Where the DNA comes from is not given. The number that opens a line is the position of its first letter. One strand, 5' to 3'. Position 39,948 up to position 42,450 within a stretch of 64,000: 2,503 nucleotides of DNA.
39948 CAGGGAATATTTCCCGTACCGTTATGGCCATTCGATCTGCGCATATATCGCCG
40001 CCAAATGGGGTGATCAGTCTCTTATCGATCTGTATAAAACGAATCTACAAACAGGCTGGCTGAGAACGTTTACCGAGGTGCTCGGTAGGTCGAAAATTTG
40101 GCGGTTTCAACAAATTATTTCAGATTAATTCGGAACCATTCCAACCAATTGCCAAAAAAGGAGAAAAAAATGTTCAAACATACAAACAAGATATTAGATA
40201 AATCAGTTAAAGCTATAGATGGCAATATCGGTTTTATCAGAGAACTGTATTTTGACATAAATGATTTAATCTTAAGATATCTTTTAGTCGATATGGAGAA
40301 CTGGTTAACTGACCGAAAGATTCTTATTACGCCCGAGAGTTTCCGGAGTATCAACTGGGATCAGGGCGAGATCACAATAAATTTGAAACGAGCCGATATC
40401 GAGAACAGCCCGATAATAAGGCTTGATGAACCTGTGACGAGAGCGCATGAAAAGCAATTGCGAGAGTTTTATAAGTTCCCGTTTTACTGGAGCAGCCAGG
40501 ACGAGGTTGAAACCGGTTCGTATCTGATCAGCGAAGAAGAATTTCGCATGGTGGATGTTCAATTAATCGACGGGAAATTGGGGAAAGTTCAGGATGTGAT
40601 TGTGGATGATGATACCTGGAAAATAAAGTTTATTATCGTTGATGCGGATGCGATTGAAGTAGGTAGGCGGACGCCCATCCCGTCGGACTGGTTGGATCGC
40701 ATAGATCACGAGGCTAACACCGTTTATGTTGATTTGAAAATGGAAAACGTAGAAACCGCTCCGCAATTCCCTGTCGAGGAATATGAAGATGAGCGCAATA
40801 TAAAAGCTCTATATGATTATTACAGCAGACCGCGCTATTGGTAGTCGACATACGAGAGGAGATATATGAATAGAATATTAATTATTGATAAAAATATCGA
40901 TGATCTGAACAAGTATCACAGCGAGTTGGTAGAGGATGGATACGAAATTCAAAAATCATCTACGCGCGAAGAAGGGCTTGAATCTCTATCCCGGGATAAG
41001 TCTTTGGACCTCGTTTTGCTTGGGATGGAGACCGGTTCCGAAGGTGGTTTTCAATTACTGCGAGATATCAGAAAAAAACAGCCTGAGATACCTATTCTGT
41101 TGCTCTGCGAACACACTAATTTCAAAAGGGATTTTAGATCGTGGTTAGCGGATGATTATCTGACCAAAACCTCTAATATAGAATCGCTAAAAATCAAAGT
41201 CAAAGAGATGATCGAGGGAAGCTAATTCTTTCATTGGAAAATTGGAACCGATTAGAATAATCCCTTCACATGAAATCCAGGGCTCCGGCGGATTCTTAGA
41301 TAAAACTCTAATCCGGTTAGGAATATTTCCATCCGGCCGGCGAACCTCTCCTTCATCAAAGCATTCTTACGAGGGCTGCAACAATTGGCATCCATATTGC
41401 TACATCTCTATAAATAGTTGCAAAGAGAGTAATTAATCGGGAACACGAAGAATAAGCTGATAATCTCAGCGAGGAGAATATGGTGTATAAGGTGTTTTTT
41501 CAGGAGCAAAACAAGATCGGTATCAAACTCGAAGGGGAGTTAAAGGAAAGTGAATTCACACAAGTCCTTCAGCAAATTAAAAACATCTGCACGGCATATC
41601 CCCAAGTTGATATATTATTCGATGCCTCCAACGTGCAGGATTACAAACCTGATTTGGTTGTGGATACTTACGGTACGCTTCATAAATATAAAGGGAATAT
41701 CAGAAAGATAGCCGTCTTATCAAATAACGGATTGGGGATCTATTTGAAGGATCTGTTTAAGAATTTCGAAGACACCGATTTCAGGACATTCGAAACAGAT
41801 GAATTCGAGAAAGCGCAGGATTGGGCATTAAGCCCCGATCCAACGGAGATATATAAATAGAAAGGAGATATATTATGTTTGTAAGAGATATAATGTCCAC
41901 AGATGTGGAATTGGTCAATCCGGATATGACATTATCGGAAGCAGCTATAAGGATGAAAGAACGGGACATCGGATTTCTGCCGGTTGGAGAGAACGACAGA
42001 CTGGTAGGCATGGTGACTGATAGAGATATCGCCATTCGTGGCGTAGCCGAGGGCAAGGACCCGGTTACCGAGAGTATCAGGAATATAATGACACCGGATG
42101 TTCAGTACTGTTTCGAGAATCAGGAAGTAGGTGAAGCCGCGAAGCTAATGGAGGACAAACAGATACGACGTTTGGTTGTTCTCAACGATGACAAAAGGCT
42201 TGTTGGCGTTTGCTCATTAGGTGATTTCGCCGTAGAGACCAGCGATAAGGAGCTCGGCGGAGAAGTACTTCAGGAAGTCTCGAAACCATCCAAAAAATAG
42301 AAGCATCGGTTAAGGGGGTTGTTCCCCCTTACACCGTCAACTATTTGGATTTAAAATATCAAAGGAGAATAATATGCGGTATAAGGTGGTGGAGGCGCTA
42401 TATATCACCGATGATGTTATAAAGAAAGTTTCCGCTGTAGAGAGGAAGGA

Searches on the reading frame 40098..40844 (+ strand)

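Call 93: search_protein_families(library=pfam, proteins=[window:40098-40844:+], max_evalue=0.00001)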
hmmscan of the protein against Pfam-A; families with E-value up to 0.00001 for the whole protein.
window:40098-40844:+ (248 aa): 1 family
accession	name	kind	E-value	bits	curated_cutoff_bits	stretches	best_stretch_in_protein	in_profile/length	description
PF05239.21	PRC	-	2.3e-06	28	21.2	0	160-212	21-72/78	PRC-barrel domain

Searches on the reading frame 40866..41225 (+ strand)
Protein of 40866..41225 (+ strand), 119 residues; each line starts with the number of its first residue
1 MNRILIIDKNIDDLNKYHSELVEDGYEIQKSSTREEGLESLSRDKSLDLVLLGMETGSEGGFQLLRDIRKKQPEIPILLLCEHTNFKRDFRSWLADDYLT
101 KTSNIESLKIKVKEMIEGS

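Call 93: search_protein_families(library=pfam, proteins=[window:40866-41225:+], max_evalue=0.00001)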
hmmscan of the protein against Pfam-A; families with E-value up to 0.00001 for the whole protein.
window:40866-41225:+ (119 aa): 1 family
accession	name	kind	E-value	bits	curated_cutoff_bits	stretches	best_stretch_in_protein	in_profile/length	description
PF00072.30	Response_reg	-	2.6e-11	44.1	30.2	1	4-112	1-110/111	Response regulator receiver domain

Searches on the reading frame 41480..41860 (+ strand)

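Call 93: search_protein_families(library=pfam, proteins=[window:41480-41860:+], max_evalue=0.00001)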
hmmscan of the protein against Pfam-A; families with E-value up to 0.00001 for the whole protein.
window:41480-41860:+ (126 aa): 1 family
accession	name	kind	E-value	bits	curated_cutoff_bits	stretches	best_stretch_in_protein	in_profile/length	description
PF11964.13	SpoIIAA-like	-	5.4e-12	46.8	25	1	13-115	2-104/106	SpoIIAA-like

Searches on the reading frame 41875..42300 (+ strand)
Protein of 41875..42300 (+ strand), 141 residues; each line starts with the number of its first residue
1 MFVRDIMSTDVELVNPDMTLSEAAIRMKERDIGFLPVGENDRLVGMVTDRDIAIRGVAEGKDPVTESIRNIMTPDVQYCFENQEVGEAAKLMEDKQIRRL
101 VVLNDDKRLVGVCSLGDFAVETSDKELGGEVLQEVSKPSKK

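Call 93: search_protein_families(library=pfam, proteins=[window:41875-42300:+], max_evalue=0.00001)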
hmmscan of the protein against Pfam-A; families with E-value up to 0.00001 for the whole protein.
window:41875-42300:+ (141 aa): 1 family
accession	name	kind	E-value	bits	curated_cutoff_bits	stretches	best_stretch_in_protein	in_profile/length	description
PF00571.33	CBS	-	4.5e-29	101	24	2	3-53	1-52/57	CBS domain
